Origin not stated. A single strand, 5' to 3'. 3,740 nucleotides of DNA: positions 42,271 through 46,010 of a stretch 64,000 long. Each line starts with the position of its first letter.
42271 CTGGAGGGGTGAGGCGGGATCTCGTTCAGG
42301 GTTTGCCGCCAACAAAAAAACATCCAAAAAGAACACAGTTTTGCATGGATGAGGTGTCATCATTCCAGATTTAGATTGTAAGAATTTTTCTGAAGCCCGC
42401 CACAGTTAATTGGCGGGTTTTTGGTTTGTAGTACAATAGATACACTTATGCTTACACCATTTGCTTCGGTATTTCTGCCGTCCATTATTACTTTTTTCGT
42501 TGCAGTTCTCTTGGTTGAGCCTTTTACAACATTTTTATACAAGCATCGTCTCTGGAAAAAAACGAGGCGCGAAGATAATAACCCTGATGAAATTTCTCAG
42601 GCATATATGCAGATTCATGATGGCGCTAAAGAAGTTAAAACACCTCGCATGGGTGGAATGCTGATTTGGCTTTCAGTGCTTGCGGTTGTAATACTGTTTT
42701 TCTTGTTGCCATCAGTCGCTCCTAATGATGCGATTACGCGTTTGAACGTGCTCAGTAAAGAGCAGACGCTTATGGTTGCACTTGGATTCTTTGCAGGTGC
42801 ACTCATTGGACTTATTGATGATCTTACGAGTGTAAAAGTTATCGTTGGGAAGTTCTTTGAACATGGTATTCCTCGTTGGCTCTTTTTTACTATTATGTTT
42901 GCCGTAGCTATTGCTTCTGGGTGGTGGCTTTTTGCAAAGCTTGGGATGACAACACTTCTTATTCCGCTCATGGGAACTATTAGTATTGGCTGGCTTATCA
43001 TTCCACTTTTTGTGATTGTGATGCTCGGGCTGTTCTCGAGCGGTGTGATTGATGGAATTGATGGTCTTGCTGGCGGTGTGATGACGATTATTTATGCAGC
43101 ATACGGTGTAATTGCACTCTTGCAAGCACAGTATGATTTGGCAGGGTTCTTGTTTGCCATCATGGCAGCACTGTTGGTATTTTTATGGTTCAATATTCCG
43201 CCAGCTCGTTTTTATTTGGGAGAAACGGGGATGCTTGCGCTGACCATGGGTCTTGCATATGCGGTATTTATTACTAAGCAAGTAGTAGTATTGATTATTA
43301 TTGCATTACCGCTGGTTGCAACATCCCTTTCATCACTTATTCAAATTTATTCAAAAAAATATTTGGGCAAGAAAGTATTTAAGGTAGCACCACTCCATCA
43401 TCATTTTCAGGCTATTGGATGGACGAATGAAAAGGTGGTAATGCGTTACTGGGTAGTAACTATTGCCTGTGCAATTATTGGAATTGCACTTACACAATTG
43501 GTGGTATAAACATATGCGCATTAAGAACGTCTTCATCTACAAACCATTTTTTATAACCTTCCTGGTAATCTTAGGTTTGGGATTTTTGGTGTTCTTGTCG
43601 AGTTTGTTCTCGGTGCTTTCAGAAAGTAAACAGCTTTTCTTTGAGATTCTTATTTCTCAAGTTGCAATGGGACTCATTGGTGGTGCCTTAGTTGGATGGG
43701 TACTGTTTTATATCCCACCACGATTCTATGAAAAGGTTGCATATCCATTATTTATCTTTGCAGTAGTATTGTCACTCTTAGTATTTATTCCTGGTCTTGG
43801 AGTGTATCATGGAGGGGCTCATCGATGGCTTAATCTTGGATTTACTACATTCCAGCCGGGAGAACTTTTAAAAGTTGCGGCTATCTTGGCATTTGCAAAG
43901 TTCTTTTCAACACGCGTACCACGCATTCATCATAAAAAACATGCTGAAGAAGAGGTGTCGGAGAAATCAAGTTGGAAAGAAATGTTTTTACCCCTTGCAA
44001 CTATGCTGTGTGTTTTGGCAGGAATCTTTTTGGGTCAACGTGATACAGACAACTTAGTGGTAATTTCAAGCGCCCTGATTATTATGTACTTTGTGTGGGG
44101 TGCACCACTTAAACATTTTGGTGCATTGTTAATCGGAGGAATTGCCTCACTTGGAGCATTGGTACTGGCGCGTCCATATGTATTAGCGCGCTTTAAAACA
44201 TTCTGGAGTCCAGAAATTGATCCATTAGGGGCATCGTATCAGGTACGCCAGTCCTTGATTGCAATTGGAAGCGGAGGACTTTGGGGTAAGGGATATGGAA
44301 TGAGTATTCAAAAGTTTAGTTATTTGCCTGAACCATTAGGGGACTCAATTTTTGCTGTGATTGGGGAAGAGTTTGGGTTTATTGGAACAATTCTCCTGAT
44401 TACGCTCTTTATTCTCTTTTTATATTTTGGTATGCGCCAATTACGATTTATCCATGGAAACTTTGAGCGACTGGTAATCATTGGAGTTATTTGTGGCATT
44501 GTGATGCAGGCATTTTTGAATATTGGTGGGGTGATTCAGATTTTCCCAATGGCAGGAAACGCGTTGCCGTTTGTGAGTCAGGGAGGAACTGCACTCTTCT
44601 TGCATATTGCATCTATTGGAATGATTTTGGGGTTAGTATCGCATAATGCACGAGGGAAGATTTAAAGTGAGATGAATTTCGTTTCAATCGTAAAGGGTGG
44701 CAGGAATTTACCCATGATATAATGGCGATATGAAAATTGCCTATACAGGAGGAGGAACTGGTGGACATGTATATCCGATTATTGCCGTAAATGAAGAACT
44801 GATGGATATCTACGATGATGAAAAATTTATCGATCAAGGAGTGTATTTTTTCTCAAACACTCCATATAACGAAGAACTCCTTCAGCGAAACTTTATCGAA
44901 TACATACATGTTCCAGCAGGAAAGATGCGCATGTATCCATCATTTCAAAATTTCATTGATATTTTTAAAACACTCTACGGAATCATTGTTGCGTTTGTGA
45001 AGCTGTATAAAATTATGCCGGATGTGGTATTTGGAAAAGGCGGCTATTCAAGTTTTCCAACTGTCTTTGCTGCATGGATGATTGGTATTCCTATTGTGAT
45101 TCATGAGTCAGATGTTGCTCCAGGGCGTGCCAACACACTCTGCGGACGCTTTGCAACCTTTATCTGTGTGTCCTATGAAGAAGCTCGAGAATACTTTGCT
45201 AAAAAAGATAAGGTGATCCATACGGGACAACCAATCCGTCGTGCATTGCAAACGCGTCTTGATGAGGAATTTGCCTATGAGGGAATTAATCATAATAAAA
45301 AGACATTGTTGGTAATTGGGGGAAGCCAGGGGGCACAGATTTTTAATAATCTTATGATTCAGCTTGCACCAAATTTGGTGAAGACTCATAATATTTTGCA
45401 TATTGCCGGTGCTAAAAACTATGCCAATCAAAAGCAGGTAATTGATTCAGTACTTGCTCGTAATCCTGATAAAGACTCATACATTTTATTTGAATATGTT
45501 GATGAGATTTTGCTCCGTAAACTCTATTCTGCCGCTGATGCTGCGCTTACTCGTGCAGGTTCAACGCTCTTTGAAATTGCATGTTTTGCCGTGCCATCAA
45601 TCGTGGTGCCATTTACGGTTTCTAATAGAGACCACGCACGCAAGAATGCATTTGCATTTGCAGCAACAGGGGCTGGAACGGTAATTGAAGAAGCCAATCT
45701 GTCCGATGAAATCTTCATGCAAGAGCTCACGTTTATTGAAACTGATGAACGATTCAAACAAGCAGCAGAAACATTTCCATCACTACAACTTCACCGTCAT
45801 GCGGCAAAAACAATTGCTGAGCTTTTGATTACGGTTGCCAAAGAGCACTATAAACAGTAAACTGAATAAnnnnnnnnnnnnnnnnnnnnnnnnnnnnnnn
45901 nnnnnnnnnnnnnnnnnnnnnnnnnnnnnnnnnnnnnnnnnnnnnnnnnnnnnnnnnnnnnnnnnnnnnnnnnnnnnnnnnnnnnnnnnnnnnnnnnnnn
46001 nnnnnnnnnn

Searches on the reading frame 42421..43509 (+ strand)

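Call 72: search_protein_families(library=pfam, proteins=[window:42421-43509:+], max_evalue=0.001)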
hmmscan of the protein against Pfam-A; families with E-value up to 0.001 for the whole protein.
window:42421-43509:+ (362 aa): 1 family
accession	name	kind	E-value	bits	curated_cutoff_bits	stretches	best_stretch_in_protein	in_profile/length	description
PF00953.26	Glycos_transf_4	-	2.6e-16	60.5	27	1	118-283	3-157/160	Glycosyl transferase family 4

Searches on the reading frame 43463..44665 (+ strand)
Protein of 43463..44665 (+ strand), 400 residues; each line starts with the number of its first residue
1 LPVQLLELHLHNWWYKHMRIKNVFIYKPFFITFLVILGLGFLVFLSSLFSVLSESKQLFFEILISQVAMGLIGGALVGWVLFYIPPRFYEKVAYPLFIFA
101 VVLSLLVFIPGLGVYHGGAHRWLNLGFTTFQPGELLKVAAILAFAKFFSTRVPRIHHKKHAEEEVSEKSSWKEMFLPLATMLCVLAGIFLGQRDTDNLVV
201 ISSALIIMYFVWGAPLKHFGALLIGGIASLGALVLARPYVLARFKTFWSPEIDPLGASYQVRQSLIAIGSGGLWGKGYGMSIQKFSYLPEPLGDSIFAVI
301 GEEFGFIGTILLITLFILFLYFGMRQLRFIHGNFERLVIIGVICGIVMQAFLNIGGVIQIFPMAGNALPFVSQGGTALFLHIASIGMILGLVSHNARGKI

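Call 72: search_protein_families(library=pfam, proteins=[window:43463-44665:+], max_evalue=0.001)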
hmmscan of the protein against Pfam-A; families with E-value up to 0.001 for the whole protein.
window:43463-44665:+ (400 aa): 1 family
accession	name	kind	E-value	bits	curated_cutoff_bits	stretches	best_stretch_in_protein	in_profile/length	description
PF01098.24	FTSW_RODA_SPOVE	-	7.8e-82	275.5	26.4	1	30-394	5-353/356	Cell cycle protein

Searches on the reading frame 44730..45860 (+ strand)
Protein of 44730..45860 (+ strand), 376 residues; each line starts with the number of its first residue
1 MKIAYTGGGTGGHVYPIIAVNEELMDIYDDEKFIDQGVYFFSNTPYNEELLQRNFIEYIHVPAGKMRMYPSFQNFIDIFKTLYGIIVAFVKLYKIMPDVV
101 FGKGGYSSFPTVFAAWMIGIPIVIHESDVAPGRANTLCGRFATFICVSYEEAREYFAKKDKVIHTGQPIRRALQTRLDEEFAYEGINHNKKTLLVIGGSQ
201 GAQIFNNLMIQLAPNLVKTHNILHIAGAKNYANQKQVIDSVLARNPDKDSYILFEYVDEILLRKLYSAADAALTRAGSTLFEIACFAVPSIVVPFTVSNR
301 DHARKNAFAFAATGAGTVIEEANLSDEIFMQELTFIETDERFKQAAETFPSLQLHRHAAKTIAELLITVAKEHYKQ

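Call 72: search_protein_families(library=pfam, proteins=[window:44730-45860:+], max_evalue=0.001)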
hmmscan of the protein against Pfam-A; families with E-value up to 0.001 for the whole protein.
window:44730-45860:+ (376 aa): 3 families
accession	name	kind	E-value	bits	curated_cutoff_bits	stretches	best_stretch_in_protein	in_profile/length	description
PF03033.26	Glyco_transf_28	-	3.1e-27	95.8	26.2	1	3-144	1-136/139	Glycosyltransferase family 28 N-terminal domain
PF04101.22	Glyco_tran_28_C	-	5.2e-24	85.6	22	1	192-346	1-150/166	Glycosyltransferase family 28 C-terminal domain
PF02684.21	LpxB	-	2.3e-05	23.9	22.6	1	154-293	146-286/374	Lipid-A-disaccharide synthetase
